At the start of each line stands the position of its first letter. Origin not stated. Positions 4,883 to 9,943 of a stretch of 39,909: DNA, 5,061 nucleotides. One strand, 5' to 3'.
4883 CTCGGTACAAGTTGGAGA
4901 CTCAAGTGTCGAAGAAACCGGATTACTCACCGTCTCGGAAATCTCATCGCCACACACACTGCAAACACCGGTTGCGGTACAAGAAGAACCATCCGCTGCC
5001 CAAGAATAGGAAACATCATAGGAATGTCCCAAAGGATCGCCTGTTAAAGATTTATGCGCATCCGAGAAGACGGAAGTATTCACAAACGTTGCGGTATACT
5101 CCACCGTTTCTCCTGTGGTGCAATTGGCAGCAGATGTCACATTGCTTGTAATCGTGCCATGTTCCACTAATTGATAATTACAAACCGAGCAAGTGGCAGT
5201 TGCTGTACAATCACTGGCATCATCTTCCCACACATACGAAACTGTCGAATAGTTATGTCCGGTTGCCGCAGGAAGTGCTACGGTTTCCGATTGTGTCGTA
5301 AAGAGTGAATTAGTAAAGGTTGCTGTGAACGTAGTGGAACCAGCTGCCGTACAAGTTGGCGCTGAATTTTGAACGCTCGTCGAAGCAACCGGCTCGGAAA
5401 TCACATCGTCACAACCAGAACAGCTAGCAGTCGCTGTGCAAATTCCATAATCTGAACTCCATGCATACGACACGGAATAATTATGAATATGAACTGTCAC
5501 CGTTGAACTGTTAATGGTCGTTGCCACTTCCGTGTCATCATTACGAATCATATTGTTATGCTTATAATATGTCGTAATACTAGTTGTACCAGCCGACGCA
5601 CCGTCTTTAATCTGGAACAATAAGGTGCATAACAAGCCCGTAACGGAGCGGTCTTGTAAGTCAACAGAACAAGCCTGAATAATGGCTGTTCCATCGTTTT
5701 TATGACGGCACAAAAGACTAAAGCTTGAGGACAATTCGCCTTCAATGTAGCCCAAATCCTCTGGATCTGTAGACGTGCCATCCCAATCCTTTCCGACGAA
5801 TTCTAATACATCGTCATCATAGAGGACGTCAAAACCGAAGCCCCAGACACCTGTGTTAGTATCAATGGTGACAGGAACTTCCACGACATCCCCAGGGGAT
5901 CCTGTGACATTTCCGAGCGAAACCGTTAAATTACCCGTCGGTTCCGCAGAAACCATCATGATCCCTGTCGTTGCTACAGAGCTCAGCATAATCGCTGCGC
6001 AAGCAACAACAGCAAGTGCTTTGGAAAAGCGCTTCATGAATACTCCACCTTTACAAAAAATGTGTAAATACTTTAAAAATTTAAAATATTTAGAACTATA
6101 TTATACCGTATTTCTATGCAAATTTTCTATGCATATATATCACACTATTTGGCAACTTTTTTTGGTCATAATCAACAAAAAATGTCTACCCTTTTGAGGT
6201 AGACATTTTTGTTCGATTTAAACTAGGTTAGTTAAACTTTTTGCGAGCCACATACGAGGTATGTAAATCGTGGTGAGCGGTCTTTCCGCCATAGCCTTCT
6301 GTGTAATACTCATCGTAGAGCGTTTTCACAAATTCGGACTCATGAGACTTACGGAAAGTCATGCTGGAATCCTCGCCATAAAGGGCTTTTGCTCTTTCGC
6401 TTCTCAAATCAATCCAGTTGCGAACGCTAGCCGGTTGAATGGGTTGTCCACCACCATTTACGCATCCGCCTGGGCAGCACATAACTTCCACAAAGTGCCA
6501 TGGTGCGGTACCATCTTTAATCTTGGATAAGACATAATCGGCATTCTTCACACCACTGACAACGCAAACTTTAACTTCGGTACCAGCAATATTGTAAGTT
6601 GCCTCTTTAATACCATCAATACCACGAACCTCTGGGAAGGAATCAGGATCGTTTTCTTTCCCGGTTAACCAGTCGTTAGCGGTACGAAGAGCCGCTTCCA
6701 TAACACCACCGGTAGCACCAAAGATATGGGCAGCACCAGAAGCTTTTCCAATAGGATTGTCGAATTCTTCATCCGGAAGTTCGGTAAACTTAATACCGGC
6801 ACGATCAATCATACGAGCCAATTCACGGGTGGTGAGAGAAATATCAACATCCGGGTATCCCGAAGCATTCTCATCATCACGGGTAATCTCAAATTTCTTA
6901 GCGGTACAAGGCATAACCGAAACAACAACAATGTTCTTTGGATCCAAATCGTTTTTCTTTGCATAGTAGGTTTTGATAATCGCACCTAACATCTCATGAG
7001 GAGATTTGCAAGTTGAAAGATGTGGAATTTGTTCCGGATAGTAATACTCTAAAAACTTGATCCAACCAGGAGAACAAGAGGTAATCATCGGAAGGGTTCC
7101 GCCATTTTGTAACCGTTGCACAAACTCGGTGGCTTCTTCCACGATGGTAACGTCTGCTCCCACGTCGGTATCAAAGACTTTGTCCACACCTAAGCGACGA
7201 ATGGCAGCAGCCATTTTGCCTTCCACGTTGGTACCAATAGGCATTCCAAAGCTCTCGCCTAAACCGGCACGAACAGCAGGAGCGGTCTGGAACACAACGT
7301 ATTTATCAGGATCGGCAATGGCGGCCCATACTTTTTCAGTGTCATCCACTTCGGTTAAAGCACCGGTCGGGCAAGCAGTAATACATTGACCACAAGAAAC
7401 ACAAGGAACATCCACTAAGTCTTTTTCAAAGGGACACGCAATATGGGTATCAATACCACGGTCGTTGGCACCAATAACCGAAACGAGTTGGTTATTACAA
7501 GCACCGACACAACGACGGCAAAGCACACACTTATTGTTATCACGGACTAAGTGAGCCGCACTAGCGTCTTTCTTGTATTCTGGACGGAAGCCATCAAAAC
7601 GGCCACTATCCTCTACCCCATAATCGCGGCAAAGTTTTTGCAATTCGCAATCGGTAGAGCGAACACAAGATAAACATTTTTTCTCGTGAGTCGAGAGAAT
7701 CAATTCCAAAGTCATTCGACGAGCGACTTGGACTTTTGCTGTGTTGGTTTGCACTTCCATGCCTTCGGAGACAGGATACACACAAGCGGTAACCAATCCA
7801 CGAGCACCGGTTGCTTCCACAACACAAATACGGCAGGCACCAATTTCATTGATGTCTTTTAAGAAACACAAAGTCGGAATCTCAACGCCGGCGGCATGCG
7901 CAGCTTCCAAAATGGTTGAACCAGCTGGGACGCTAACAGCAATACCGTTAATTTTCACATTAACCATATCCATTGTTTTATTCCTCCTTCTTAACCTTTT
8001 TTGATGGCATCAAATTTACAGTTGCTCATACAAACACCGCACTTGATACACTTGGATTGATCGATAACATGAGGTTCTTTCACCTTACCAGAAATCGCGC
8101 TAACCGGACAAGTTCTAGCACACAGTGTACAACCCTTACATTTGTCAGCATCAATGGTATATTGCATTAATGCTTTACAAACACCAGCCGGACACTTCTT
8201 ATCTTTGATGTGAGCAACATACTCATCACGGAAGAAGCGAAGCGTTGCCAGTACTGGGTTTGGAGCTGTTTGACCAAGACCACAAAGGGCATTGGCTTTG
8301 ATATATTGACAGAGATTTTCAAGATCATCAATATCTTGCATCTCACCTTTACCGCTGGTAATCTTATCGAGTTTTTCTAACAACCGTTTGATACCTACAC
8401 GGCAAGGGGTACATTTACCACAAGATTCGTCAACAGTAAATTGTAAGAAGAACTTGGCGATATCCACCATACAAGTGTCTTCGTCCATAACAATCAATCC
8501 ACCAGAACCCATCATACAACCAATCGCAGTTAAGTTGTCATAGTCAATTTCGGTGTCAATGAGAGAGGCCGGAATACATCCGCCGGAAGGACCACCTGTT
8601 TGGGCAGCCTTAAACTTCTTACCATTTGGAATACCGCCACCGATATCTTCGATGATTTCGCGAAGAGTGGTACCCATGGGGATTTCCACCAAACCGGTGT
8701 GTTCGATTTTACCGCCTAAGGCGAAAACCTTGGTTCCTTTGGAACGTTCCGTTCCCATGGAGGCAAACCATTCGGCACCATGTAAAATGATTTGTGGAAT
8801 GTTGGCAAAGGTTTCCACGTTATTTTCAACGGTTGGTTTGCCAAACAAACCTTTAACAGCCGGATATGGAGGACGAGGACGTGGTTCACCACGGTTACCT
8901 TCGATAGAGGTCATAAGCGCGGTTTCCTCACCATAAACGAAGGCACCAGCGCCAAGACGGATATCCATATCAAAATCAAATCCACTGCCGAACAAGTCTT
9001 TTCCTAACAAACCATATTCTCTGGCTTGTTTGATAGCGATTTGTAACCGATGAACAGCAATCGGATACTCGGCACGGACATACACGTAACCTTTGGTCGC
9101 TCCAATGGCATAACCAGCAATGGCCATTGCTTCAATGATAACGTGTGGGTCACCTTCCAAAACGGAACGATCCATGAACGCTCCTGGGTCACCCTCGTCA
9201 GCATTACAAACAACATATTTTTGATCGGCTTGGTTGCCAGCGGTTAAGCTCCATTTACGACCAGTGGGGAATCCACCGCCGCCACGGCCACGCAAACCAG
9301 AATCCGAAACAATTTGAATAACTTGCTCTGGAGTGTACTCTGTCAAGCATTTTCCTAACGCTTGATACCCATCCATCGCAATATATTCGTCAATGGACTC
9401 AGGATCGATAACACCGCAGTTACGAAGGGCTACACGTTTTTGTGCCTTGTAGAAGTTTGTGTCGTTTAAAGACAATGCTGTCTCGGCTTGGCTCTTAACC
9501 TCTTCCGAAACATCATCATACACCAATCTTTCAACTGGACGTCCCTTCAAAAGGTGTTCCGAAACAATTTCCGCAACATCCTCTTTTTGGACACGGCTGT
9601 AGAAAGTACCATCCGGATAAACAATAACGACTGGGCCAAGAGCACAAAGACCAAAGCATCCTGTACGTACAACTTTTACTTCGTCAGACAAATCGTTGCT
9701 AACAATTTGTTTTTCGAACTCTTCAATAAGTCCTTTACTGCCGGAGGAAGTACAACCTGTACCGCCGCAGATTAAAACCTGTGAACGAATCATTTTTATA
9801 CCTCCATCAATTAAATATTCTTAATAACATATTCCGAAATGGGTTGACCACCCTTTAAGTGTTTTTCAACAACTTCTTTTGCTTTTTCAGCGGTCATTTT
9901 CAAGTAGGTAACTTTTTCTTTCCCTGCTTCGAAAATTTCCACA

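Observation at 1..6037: A 6-kb open reading frame, missing from the supplied ORF track, encodes a giant secreted cohesin + 24-repeat Cys-rich protein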

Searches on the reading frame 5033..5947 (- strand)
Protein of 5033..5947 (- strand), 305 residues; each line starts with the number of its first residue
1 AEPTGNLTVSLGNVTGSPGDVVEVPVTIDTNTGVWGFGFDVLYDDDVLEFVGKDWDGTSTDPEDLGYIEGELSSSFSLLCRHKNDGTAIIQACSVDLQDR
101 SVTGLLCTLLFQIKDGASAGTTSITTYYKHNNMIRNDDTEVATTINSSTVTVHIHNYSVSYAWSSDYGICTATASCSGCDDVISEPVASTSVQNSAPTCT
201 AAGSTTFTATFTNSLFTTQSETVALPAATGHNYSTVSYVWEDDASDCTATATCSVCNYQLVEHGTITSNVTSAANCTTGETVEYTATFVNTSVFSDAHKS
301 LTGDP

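Call 76: predict_structure(alignment_id=A5)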
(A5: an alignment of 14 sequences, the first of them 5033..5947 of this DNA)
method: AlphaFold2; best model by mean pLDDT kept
length: 305 residues; sequences in the alignment: 14
mean_pLDDT: 90.1   pTM: 0.61
mean pLDDT of the five models: 90.1, 89.6, 89.3, 88.8, 87.8
residues with pLDDT >= 90: 203; 70-90: 91; 50-70: 11; < 50: 0
segments of 3 or more residues with pLDDT < 50: none
pLDDT, mean of each block of 10 residues (from residue 1): 78 95 97 93 94 82 89 93 85 93 96 94 90 88 93 90 95 89 94 82 92 96 81 86 94 79 93 90 93 92 87
secondary structure, 60 per line:
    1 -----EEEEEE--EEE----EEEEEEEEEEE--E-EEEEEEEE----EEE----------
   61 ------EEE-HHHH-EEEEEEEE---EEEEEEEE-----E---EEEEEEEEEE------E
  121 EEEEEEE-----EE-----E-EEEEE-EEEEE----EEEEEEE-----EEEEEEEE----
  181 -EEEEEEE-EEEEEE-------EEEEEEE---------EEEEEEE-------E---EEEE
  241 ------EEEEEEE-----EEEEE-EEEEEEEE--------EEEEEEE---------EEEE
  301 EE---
elements in order: E6-11 E14-16 E21-31 E36-43 E48-50 E67-69 H71-74 E76-83 E87-94 E104-113 E120-127 E142-146 E148-152 E157-163 E169-176 E182-188 E190-195 E203-209 E219-225 E237-240 E247-253 E259-263 E265-272 E281-287 E297-302
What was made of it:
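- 5492..5926 (-): Cohesin module, aa 38-182, type-I-like. AF2 model pLDDT 90.1 (call 76).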

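Call 78: fold_search(model_id=the predicted structure, library=pdb)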
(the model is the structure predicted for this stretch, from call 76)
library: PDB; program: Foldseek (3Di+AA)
matches with E <= 10: 1515; with E <= 0.001: 97
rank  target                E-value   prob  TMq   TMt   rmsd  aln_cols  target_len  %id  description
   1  6kgf_A                1.3e-10  1.00  0.39  0.79   3.1       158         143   25  Crystal structure of CaDoc0917(R16D)-CaCohA2 complex at pH 8.2 (released 2020-07-08)
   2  6kgd_A                4.3e-10  1.00  0.39  0.79   3.2       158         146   24  Crystal structure of CaDoc0917(R49D)-CaCohA2 complex at pH 8.0 (released 2020-07-08)
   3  6kgc_A                5.8e-10  1.00  0.39  0.80   3.1       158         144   25  Crystal structure of CaDoc0917(R49D)-CaCohA2 complex at pH 5.4 (released 2020-07-08)
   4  3kcp_A                7.4e-10  1.00  0.40  0.40  13.9       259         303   17  Crystal structure of interacting Clostridium thermocellum multimodular components (released 2010-02-09)
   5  4fl4_L                9.0e-10  1.00  0.40  0.40  12.9       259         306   17  Scaffoldin conformation and dynamics revealed by a ternary complex from the Clostridium thermocellum cellulosome (released 2012-06-27)
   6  6kgf_C                9.5e-10  1.00  0.40  0.79   2.7       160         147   24  Crystal structure of CaDoc0917(R16D)-CaCohA2 complex at pH 8.2 (released 2020-07-08)
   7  6kge_A                1.3e-09  1.00  0.38  0.78   3.9       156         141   25  Crystal structure of CaDoc0917(R16D)-CaCohA2 complex at pH 5.5 (released 2020-07-08)
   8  4fl4_C                1.4e-09  1.00  0.40  0.39  13.7       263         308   16  Scaffoldin conformation and dynamics revealed by a ternary complex from the Clostridium thermocellum cellulosome (released 2012-06-27)
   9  4fl4_I                1.8e-09  1.00  0.41  0.40  13.6       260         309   17  Scaffoldin conformation and dynamics revealed by a ternary complex from the Clostridium thermocellum cellulosome (released 2012-06-27)
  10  4ums                  1.7e-08  1.00  0.36  0.68   4.6       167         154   17  The crystal structure of the seventh ScaB type I cohesin from Pseudobacteroides cellulosolvens (released 2015-05-06)
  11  2vn6_A                1.9e-08  1.00  0.38  0.71   4.4       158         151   23  The Clostridium cellulolyticum dockerin displays a dual binding mode for its cohesin partner (released 2008-05-13)
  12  1aoh_A                2.6e-08  1.00  0.39  0.78   2.8       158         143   20  SINGLE COHESIN DOMAIN FROM THE SCAFFOLDING PROTEIN CIPA OF THE CLOSTRIDIUM THERMOCELLUM CELLULOSOME (released 1998-07-08)
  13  6kg8_MODEL_1_A        3.7e-08  1.00  0.37  0.68   3.6       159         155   24  Solution structure of CaCohA2 from Clostridium acetobutylicum (released 2020-07-08)
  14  4uyq_A                3.7e-08  1.00  0.34  0.70   4.7       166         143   22  High resolution structure of the third cohesin ScaC in complex with the ScaB dockerin with a mutation in the C-termina (released 2015-04-15)
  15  3ul4_A                4.0e-08  1.00  0.38  0.76   3.7       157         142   18  Crystal structure of Coh-OlpA(Cthe_3080)-Doc918(Cthe_0918) complex: A novel type I Cohesin-Dockerin complex from Clost (released 2012-11-28)
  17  4dh2_C                5.1e-08  1.00  0.39  0.73   3.3       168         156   16  Crystal structure of Coh-OlpC(Cthe_0452)-Doc435(Cthe_0435) complex: A novel type I Cohesin-Dockerin complex from Clost (released 2012-11-28)
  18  4dh2_A                5.7e-08  1.00  0.40  0.72   3.3       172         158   16  Crystal structure of Coh-OlpC(Cthe_0452)-Doc435(Cthe_0435) complex: A novel type I Cohesin-Dockerin complex from Clost (released 2012-11-28)
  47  2zf9_B                9.0e-06  1.00  0.40  0.64   3.5       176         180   11  Crystal structure of a type III cohesin module from the cellulosomal ScaE cell-surface anchoring scaffoldin of Ruminoc (released 2008-12-30)
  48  2zf9_A                9.0e-06  1.00  0.38  0.60   4.3       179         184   11  Crystal structure of a type III cohesin module from the cellulosomal ScaE cell-surface anchoring scaffoldin of Ruminoc (released 2008-12-30)
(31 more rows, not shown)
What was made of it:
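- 5492..5926 (-): Foldseek finds 97 PDB hits at E<=0.001; the top 50 listed are all cohesin or cohesin-like modules, best 6kgf_A at E 1.3e-10 and target TM 0.79 (call 78).
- On Cohesin (Pfam PF00963): The best are type I: 6kgf_A target TM 0.79, 1aoh_A 0.78 (call 78).
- The predicted fold matches solved type I cohesins (target TM 0.79-0.80, E about 1e-10; calls 76, 78).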

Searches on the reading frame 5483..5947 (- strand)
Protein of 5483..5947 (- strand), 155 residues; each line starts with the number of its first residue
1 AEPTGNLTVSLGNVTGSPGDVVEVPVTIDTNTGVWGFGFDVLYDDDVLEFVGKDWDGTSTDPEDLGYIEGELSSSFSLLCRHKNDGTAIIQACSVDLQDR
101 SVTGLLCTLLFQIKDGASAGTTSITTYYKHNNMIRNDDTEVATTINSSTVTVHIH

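Call 51: find_homologous_proteins(query=window:5483-5947:-, max_evalue=0.001)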
Query window:5483-5947:-: 45 candidates shared short words with the query, none scored E <= 0.001.
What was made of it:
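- The cohesin is divergent (no close relative in the word-indexed search, call 51), and its dockerin specificity is unknown.
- Tried and rejected: The cohesin on its own found nothing in the word-indexed search (call 51).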

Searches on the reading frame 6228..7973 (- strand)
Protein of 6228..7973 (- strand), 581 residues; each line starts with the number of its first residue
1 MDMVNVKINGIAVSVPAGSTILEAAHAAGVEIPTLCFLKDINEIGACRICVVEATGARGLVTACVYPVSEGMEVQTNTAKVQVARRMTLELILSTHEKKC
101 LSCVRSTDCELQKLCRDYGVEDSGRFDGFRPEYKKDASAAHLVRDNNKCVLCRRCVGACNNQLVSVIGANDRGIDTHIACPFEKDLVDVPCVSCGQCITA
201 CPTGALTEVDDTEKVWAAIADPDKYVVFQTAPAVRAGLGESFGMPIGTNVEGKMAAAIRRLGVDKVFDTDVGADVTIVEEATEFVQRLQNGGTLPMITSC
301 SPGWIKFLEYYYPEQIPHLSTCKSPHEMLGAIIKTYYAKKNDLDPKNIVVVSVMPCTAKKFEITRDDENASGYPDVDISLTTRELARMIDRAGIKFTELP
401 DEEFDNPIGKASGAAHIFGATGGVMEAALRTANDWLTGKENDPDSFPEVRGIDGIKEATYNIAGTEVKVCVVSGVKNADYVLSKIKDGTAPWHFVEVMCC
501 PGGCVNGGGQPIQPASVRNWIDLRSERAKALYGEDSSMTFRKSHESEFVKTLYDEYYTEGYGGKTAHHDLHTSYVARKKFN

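Call 24: find_encoding_contigs(protein=window:6228-7973:-, flank=10000, max_places=6)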
Protein window:6228-7973:- (581 aa): no gene with exactly this product is on record in the collection.
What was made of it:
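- Tried and rejected: The exact HydA protein was not on record (call 24).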

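Call 27: search_protein_families(library=pfam, proteins=[window:6228-7973:-], max_evalue=0.00001)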
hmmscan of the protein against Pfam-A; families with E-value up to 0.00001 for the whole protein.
window:6228-7973:- (581 aa): 5 families
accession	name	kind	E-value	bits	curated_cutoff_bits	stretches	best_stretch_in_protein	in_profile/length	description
PF02906.19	Fe_hyd_lg_C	-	7.2e-100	334.1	22.1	1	224-508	1-245/245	Iron only hydrogenase large subunit, C-terminal domain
PF13510.11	Fer2_4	-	4.8e-21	75.1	22.8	1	2-78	2-81/82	2Fe-2S iron-sulfur cluster binding domain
PF02256.22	Fe_hyd_SSU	-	1.1e-16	61.1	24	1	522-577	2-56/56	Iron hydrogenase small subunit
PF10588.14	NADH-G_4Fe-4S_3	-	3e-15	55.9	27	1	85-123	1-39/40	NADH-ubiquinone oxidoreductase-G iron-sulfur binding region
PF12838.12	Fer4_7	-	6.7e-07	30.1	27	1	148-205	1-52/52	4Fe-4S dicluster domain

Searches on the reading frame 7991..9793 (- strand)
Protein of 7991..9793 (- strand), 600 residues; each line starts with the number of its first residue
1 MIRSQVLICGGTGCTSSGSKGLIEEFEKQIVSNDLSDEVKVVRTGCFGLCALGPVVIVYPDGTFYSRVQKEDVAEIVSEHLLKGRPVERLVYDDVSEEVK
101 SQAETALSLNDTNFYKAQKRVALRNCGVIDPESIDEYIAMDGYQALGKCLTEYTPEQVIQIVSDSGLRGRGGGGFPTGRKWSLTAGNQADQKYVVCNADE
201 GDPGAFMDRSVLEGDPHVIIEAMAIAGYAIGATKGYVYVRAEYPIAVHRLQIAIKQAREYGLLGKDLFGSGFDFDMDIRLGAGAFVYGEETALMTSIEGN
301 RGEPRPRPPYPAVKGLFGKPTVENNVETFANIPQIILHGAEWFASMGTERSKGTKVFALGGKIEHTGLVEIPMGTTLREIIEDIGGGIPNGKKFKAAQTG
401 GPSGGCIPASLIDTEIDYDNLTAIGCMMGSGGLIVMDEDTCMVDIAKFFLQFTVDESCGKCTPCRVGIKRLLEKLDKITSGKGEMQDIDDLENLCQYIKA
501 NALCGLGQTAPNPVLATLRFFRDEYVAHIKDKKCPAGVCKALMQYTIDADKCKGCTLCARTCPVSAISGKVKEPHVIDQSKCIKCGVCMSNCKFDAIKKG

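Call 27: search_protein_families(library=pfam, proteins=[window:7991-9793:-], max_evalue=0.00001)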
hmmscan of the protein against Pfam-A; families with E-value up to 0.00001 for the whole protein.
window:7991-9793:- (600 aa): 9 families
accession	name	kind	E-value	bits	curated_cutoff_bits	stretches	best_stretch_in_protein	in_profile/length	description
PF01512.22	Complex1_51K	-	4.2e-44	150.5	31.2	1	162-333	1-149/150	Nuo51 FMN-binding domain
PF10589.14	NADH_4Fe-4S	-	6.5e-33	112.9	23.5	1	444-528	1-85/85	NADH-ubiquinone oxidoreductase-F iron-sulfur binding region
PF00037.32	Fer4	-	1.1e-11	44.4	21.1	2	576-598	2-24/24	4Fe-4S binding domain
PF12837.12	Fer4_6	-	3.4e-08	33.5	25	0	546-567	3-24/24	4Fe-4S binding domain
PF01257.25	2Fe-2S_thioredx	-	8.5e-08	32.6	24.8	1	4-79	66-143/145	Thioredoxin-like [2Fe-2S] ferredoxin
PF12797.12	Fer4_2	-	1.7e-07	31.2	24.5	0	575-593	3-21/22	4Fe-4S binding domain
PF10531.15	SLBB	-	8.7e-07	29.1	27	1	358-405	3-53/55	SLBB domain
PF13237.11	Fer4_10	-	1e-06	29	25.5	1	546-592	3-52/53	4Fe-4S dicluster domain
PF12838.12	Fer4_7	-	3.9e-06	27.7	27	1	551-596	1-52/52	4Fe-4S dicluster domain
